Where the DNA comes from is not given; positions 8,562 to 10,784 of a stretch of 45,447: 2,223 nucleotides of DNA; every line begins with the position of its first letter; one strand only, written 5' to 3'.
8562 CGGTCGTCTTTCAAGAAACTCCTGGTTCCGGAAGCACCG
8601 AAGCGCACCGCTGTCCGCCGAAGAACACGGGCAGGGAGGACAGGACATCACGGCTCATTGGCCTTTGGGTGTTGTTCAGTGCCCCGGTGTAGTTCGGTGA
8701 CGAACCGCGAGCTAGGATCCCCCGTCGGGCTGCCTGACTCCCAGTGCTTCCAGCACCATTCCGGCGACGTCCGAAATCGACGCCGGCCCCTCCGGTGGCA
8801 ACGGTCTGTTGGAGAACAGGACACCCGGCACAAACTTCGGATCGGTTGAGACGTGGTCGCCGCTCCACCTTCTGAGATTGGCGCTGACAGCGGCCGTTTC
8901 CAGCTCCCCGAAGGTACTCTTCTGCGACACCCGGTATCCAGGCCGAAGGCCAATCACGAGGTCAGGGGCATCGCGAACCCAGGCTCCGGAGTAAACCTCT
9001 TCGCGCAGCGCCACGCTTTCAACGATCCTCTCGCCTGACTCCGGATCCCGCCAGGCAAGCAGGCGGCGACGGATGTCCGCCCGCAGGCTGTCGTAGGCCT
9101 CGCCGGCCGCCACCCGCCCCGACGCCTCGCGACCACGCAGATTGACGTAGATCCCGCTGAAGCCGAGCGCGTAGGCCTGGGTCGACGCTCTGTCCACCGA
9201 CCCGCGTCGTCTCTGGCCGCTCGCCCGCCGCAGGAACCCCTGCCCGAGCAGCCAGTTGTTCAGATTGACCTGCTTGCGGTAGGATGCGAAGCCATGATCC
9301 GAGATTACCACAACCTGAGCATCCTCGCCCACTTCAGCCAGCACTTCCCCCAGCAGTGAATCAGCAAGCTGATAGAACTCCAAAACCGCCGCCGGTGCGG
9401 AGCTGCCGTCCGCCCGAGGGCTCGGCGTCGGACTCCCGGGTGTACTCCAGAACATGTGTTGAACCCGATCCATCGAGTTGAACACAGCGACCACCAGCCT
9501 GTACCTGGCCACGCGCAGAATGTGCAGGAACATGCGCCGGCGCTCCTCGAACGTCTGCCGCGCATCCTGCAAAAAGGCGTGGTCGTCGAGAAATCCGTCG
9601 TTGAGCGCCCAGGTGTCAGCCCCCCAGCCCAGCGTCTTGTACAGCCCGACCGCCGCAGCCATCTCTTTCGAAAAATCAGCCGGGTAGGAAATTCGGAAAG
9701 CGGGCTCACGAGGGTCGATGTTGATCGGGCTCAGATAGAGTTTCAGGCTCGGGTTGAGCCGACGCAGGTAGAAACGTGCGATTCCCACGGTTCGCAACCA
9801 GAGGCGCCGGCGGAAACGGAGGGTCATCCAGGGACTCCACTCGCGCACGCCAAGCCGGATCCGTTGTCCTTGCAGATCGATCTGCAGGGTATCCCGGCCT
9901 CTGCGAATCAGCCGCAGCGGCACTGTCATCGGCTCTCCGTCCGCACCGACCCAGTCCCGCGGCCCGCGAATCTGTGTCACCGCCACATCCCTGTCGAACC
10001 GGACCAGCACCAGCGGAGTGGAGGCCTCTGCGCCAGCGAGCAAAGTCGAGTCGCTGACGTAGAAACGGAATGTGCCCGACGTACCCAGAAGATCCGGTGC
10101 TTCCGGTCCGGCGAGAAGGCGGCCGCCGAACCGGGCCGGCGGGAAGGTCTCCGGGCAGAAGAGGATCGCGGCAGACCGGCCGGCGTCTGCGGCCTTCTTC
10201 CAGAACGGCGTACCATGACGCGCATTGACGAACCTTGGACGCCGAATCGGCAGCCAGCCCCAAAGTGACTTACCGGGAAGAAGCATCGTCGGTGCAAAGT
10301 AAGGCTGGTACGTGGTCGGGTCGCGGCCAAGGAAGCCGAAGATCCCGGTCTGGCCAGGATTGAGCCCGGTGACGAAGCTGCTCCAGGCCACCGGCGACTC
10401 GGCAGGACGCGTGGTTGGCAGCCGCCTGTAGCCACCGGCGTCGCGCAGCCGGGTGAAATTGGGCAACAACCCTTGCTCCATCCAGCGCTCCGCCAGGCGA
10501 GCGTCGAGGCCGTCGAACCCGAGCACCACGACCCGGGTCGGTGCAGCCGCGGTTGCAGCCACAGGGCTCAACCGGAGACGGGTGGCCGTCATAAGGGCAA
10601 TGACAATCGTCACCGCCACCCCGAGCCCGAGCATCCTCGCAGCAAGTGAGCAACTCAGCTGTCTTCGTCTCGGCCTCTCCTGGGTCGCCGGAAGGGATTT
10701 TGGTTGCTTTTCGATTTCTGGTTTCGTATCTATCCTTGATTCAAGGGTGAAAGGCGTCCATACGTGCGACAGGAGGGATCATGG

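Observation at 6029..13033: Three NPP-type phosphodiesterase paralogs in 7 kb, one fused to SPFH and TPR domains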

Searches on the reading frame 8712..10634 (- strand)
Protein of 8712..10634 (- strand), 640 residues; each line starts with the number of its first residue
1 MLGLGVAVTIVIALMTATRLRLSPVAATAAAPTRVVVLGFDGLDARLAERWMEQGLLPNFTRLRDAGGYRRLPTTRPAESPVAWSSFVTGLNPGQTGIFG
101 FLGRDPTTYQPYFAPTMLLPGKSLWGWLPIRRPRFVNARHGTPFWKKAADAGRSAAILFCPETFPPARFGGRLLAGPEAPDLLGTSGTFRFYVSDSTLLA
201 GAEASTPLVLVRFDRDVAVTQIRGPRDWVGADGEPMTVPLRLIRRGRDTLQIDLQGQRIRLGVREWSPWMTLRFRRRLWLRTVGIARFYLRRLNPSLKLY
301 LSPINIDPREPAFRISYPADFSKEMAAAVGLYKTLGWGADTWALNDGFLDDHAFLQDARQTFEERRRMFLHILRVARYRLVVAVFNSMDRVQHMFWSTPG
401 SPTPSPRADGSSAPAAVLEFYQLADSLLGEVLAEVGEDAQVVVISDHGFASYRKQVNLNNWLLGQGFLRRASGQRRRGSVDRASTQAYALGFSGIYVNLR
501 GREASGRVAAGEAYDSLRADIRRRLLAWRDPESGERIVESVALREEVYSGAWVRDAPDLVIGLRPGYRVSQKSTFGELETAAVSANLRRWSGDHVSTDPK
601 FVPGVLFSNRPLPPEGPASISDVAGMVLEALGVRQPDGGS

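Call 8: search_protein_families(library=pfam, proteins=[window:8712-10634:-], max_evalue=0.01)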
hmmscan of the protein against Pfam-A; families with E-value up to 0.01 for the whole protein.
window:8712-10634:- (640 aa): 1 family
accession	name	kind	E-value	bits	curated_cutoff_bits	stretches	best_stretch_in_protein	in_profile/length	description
PF01663.27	Phosphodiest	-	2.9e-38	132.8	23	2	35-166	1-115/342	Type I phosphodiesterase / nucleotide pyrophosphatase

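Call 9: search_protein_families(library=ncbifam, proteins=[window:8712-10634:-], max_evalue=0.01)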
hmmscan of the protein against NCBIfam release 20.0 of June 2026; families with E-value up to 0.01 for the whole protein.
window:8712-10634:- (640 aa): 1 family
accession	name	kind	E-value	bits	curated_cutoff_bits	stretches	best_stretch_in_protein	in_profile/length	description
TIGR02335.1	hydr_PhnA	equivalog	0.0021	17.2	407.55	0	34-101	14-81/408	phosphonoacetate hydrolase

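Call 11: search_solved_structures(query=window:8712-10634:-, max_evalue=0.1, show_alignments=2)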
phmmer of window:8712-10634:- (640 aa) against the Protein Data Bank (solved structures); distinct sequences matched with E-value up to 0.1: 0.

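Call 46: find_homologous_proteins(query=window:8712-10634:-, max_evalue=1e-10)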
Query window:8712-10634:- (640 aa): 3124 proteins with E <= 1e-10 among 8000 candidates; the best 120 are listed.
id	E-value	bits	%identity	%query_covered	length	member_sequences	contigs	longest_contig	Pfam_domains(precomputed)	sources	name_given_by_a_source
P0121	0.0e+0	1447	100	100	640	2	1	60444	PF01663.28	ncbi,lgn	-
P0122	2.0e-236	805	58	99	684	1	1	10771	PF01663.28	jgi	jgi:predicted AlkP superfamily phosphohydrolase/phosphomutase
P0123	1.2e-235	802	58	98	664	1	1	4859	PF01663.28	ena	-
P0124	2.7e-154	533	41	99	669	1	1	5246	PF01663.28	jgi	jgi:predicted AlkP superfamily phosphohydrolase/phosphomutase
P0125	4.4e-152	526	36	98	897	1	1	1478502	PF01663.28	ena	-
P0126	5.4e-152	526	40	98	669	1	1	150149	PF01663.28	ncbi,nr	ncbi:MAG: alkaline phosphatase family protein [bacterium]|nr:alkaline phosphatase family protein [ba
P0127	2.1e-151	524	39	98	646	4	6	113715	PF01663.28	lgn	-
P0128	5.2e-150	519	41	96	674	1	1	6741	PF01663.28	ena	-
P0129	4.6e-149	516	40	95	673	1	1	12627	PF01663.28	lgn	-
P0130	9.4e-147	509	41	94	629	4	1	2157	PF01663.28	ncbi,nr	ncbi:MAG: alkaline phosphatase family protein, partial [bacterium]|nr:alkaline phosphatase family pr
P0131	2.6e-146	507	42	98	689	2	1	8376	PF01663.28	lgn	-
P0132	3.1e-146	507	40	95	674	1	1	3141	PF01663.28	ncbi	-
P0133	4.4e-146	506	43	95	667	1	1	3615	PF01663.28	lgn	-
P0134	9.7e-146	505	43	94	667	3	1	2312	PF01663.28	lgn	-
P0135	1.2e-145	505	43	94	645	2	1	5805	PF01663.28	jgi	jgi:predicted AlkP superfamily phosphohydrolase/phosphomutase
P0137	1.7e-145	504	39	96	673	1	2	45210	PF01663.28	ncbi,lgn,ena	-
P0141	1.7e-144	501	38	98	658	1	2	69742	PF01663.28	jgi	jgi:predicted AlkP superfamily phosphohydrolase/phosphomutase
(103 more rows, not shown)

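Call 47: find_encoding_contigs(protein=P0121, flank=3000, max_places=3)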
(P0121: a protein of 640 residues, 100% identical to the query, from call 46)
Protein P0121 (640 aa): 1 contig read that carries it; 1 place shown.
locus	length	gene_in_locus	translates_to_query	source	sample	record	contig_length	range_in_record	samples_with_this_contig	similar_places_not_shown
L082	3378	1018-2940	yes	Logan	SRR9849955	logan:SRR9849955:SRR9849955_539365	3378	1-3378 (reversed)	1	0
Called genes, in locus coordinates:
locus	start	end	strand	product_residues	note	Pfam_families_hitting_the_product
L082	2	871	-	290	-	?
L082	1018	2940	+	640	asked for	PF01663:Phosphodiest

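Call 48: find_encoding_contigs(protein=P0122, flank=10000, max_places=3)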
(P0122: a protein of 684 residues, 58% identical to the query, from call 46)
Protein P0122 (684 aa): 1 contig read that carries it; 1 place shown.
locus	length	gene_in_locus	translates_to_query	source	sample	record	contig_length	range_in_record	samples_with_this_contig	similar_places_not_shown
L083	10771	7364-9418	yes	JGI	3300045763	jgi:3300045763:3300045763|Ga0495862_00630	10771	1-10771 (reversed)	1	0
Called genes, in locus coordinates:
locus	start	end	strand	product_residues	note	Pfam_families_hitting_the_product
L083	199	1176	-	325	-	PF00248:Aldo_ket_red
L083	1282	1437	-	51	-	-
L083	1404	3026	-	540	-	PF00474:SSF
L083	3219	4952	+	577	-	PF02638:GHL10, PF13200:DUF4015, PF14871:GHL6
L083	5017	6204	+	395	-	PF01663:Phosphodiest (faint), PF00884:Sulfatase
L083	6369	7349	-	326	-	PF01408:GFO_IDH_MocA, PF02894:GFO_IDH_MocA_C, PF22725:GFO_IDH_MocA_C3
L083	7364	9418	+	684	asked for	PF01663:Phosphodiest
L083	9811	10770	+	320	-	?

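Call 85: find_encoding_contigs(protein=P0126, flank=7000, max_places=2)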
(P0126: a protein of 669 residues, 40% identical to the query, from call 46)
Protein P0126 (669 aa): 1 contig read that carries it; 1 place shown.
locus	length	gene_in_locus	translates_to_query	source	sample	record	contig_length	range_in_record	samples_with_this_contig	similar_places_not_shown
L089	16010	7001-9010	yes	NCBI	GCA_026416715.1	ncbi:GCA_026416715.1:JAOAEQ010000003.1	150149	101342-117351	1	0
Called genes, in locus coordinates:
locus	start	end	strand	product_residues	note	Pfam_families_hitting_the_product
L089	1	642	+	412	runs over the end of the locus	PF07687:M20_dimer (faint)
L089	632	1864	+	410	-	PF00871:Acetate_kinase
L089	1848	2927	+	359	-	PF00871:Acetate_kinase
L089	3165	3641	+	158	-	PF12641:Flavodoxin_3 (weak), PF12724:Flavodoxin_5, PF00258:Flavodoxin_1, PF03358:FMN_red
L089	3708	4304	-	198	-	PF12773:DZR (weak)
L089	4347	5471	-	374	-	PF13490:zf-HC2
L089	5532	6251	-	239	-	PF04542:Sigma70_r2, PF08281:Sigma70_r4_2, PF04545:Sigma70_r4 (weak)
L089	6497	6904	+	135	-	-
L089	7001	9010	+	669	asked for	PF01663:Phosphodiest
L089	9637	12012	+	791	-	PF09364:XFP_N, PF03894:XFP, PF09363:XFP_C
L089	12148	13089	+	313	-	PF00005:ABC_tran, PF13304:AAA_21 (weak)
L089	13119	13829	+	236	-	PF01061:ABC2_membrane (weak), PF12679:ABC2_membrane_2, PF12698:ABC2_membrane_3, PF12730:ABC2_membrane_4 (weak)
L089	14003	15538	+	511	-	PF23357:DUF7088, PF14258:DUF4350 (faint), PF09822:ABC_transp_aux, PF23355:IFT52_GIFT (weak)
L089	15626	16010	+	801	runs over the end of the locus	PF13567:DUF4131, PF03772:Competence, PF00753:Lactamase_B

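Call 86: find_encoding_contigs(protein=P0127, flank=7000, max_places=2)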
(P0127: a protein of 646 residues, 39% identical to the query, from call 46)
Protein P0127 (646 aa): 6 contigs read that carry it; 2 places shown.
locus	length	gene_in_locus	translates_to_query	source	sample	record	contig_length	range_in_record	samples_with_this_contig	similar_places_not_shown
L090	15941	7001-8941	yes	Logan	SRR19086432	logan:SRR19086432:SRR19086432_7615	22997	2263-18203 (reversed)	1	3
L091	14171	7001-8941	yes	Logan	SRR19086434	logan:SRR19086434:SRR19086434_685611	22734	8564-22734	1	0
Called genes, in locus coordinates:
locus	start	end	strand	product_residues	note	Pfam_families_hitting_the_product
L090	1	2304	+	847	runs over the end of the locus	PF12146:Hydrolase_4 (faint), PF00326:Peptidase_S9, PF00756:Esterase (weak)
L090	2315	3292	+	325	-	PF01408:GFO_IDH_MocA, PF02894:GFO_IDH_MocA_C, PF22725:GFO_IDH_MocA_C3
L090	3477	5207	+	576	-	PF02638:GHL10, PF13200:DUF4015, PF14871:GHL6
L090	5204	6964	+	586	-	PF00474:SSF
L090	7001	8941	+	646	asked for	PF01663:Phosphodiest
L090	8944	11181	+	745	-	PF01663:Phosphodiest, PF00515:TPR_1, PF13181:TPR_8, PF13414:TPR_11, PF13424:TPR_12, PF00515:TPR_1, PF13414:TPR_11, PF00515:TPR_1, +24 more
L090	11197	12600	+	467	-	PF01663:Phosphodiest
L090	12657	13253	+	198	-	PF01583:APS_kinase, PF08433:KTI12, PF13238:AAA_18 (weak)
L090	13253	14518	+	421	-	PF01663:Phosphodiest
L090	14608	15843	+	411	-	PF13412:HTH_24 (faint), PF00480:ROK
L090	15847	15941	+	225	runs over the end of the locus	PF03932:CutC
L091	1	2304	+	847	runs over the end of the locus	PF12146:Hydrolase_4 (faint), PF00326:Peptidase_S9, PF00756:Esterase (weak)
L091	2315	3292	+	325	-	PF01408:GFO_IDH_MocA, PF02894:GFO_IDH_MocA_C, PF22725:GFO_IDH_MocA_C3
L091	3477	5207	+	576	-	PF02638:GHL10, PF13200:DUF4015, PF14871:GHL6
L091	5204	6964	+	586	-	PF00474:SSF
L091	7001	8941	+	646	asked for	PF01663:Phosphodiest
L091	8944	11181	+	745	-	PF01663:Phosphodiest, PF00515:TPR_1, PF13181:TPR_8, PF13414:TPR_11, PF13424:TPR_12, PF00515:TPR_1, PF13414:TPR_11, PF00515:TPR_1, +24 more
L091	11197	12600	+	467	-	PF01663:Phosphodiest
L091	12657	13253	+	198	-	PF01583:APS_kinase, PF08433:KTI12, PF13238:AAA_18 (weak)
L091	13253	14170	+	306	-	?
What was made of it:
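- The conserved partners are sugar-related (calls 48, 86). The L090 operon shows no ceramidase in the stretch read (call 86).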

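Call 87: search_protein_families(library=pfam, proteins=[L090:8944-9700:+, L090:11197-12600:+, L090:12657-13253:+, L090:13253-14518:+, L090:1-2304:+], max_evalue=0.01)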
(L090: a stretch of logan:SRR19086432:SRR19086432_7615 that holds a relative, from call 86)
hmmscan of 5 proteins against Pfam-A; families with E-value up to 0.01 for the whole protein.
L090:8944-9700:+ (252 aa): 1 family
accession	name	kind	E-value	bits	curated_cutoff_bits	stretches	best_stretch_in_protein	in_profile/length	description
PF01663.27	Phosphodiest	-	8.9e-14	52.3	23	1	76-191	2-116/342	Type I phosphodiesterase / nucleotide pyrophosphatase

L090:11197-12600:+ (467 aa): 2 families
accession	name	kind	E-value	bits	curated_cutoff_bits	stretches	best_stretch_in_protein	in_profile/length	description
PF01663.27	Phosphodiest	-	4.1e-44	152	23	1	6-380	1-316/342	Type I phosphodiesterase / nucleotide pyrophosphatase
PF00884.28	Sulfatase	-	0.0017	18.1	25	0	238-267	212-246/301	Sulfatase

L090:12657-13253:+ (198 aa): 11 families
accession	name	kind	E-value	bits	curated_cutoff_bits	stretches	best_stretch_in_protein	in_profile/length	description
PF01583.26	APS_kinase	-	9.6e-53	178.8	21.1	1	2-148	2-151/152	Adenylylsulphate kinase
PF08433.16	KTI12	-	9.5e-11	42.1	22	1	5-144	4-143/271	Chromatin associated protein KTI12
PF13238.12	AAA_18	-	1.3e-07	32.6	29.4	1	5-117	1-110/128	AAA domain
PF13521.12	AAA_28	-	0.0001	23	27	1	5-72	2-63/164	AAA domain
PF13401.12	AAA_22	-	0.00042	21.1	27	1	5-79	8-89/130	AAA domain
PF13671.12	AAA_33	-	0.00059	20.6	27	1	5-79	2-75/143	AAA domain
PF03266.21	NTPase_1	-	0.003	17.9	23.9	1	5-57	2-53/168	NTPase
PF01202.28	SKI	-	0.0034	18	22.1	1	12-116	2-103/159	Shikimate kinase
PF06414.18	Zeta_toxin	-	0.0043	16.9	22.3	1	5-46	19-59/199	Zeta toxin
PF01712.25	dNK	-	0.0049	17.1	27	0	84-114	108-139/203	Deoxynucleoside kinase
PF13207.12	AAA_17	-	0.0056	17.4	27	0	8-109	1-113/136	AAA domain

L090:13253-14518:+ (421 aa): 1 family
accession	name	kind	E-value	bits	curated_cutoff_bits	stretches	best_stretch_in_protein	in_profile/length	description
PF01663.27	Phosphodiest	-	4.6e-38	132.1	23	1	4-389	1-338/342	Type I phosphodiesterase / nucleotide pyrophosphatase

L090:1-2304:+ (767 aa): 4 families
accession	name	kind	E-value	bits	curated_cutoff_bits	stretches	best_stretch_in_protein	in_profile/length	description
PF00326.27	Peptidase_S9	-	1.6e-15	57.6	22.6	1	268-413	33-190/213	Prolyl oligopeptidase family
PF00756.26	Esterase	-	3.2e-10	40.7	22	1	270-384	89-200/251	Putative esterase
PF12146.15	Hydrolase_4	-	6.6e-06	26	27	1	282-327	61-104/239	Serine aminopeptidase, S33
PF20434.5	BD-FAE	-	0.00099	19.1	26.8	0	349-393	172-215/215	BD-FAE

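Call 91: search_protein_families(library=ncbifam, proteins=[L090:11197-12600:+, L090:13253-14518:+], max_evalue=0.00001)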
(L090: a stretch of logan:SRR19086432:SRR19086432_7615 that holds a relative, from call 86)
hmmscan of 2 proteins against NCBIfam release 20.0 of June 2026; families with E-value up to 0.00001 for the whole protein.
L090:11197-12600:+ (467 aa): 0 families

L090:13253-14518:+ (421 aa): 0 families

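Call 93: find_encoding_contigs(protein=P0141, flank=8000, max_places=1)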
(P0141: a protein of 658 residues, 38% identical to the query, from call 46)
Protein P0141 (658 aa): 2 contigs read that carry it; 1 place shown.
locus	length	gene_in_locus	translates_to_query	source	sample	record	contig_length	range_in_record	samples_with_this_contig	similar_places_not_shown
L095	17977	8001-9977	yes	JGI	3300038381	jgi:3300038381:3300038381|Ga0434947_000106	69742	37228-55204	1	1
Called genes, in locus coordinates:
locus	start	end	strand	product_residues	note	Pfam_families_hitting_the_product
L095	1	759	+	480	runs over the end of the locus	PF00884:Sulfatase, PF01663:Phosphodiest (weak), PF16347:SGSH_C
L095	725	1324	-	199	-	PF01909:NTP_transf_2, PF18765:Polbeta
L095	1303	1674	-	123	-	-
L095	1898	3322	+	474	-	PF00884:Sulfatase, PF01663:Phosphodiest, PF16347:SGSH_C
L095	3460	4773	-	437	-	PF13173:AAA_14, PF13635:DUF4143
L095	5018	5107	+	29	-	-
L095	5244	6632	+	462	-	PF00884:Sulfatase, PF01663:Phosphodiest (weak), PF16347:SGSH_C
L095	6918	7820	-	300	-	PF01073:3Beta_HSD, PF01370:Epimerase, PF02719:Polysacc_synt_2, PF04321:RmlD_sub_bind, PF05368:NmrA, PF13460:NAD_binding_10, PF16363:GDP_Man_Dehyd, PF07993:NAD_binding_4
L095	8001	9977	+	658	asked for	PF01663:Phosphodiest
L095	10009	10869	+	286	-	PF01040:UbiA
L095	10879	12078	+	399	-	PF04055:Radical_SAM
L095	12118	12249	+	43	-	-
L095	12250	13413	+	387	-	PF13439:Glyco_transf_4, PF13579:Glyco_trans_4_4, PF00534:Glycos_transf_1, PF13692:Glyco_trans_1_4, PF13524:Glyco_trans_1_2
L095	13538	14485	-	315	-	PF04055:Radical_SAM, PF13186:SPASM (faint)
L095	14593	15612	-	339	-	PF00535:Glycos_transf_2, PF10111:Glyco_tranf_2_2, PF13506:Glyco_transf_21, PF13641:Glyco_tranf_2_3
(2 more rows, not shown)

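Call 94: find_encoding_contigs(protein=P0137, flank=8000, max_places=1)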
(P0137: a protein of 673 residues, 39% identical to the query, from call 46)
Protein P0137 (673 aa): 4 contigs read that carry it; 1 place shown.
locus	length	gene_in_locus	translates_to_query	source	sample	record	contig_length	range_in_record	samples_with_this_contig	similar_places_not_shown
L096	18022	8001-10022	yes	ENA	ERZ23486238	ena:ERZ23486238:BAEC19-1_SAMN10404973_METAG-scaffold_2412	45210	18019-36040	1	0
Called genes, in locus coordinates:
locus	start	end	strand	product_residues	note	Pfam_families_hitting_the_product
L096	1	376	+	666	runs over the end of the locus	PF00270:DEAD (faint), PF04851:ResIII, PF17757:UvrB_inter, PF27431:UvrB_3rd, PF00271:Helicase_C, PF12344:UvrB, PF02151:UVR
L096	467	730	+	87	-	PF00376:MerR, PF13411:MerR_1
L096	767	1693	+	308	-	PF02749:QRPTase_N, PF01729:QRPTase_C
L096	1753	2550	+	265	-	PF03099:BPL_LplA_LipB, PF02237:BPL_C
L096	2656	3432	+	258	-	PF03309:Pan_kinase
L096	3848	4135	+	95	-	PF00166:Cpn10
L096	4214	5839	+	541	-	PF00118:Cpn60_TCP1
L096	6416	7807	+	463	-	PF13231:PMT_2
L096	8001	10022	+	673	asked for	PF01663:Phosphodiest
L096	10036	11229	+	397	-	-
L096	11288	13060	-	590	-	PF00884:Sulfatase, PF01663:Phosphodiest (faint), PF01676:Metalloenzyme (weak), PF16347:SGSH_C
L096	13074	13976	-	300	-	PF01040:UbiA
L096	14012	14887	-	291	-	PF00348:polyprenyl_synt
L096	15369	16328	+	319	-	PF00535:Glycos_transf_2, PF10111:Glyco_tranf_2_2, PF13641:Glyco_tranf_2_3, PF13632:Glyco_trans_2_3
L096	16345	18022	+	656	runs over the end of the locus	PF04932:Wzy_C, PF13414:TPR_11, PF00515:TPR_1 (weak), PF07719:TPR_2 (weak), PF13414:TPR_11, PF00515:TPR_1, PF13414:TPR_11, PF13414:TPR_11, +19 more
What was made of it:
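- That looks biosynthetic (calls 93, 94). The gene 2 family is adjacent to UbiA, polyprenyl synthase, glycosyltransferases, PMT_2 and Wzy_C+TPR (calls 93, 94).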

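Call 95: find_encoding_contigs(protein=P0125, flank=8000, max_places=1)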
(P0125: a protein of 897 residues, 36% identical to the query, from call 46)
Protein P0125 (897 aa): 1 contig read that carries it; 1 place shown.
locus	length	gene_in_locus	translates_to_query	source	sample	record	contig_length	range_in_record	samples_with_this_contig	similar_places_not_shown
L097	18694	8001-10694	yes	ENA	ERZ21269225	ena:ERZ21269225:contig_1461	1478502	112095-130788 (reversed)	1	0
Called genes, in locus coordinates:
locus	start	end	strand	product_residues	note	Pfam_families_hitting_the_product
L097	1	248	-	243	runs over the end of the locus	PF00120:Gln-synt_C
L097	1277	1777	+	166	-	PF01927:Mut7-C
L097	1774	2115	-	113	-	PF07681:DoxX, PF13564:DoxX_2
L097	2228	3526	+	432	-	PF13191:AAA_16 (faint), PF00437:T2SSE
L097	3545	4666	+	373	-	PF00437:T2SSE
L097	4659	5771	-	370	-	PF00089:Trypsin, PF13365:Trypsin_2, PF17820:PDZ_6 (faint), PF00595:PDZ (faint), PF13180:PDZ_2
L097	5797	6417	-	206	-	PF00685:Sulfotransfer_1 (weak), PF13469:Sulfotransfer_3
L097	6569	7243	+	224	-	PF01663:Phosphodiest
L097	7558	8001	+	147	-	-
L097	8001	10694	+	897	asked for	PF01663:Phosphodiest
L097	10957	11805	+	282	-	-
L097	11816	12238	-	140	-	PF00571:CBS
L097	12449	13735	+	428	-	PF01053:Cys_Met_Meta_PP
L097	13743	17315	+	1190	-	PF01855:POR_N, PF17147:PFOR_II, PF01558:POR, PF10371:EKR, PF12838:Fer4_7, PF13237:Fer4_10, PF13484:Fer4_16, PF02775:TPP_enzyme_C, +6 more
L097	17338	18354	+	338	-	PF01180:DHO_dh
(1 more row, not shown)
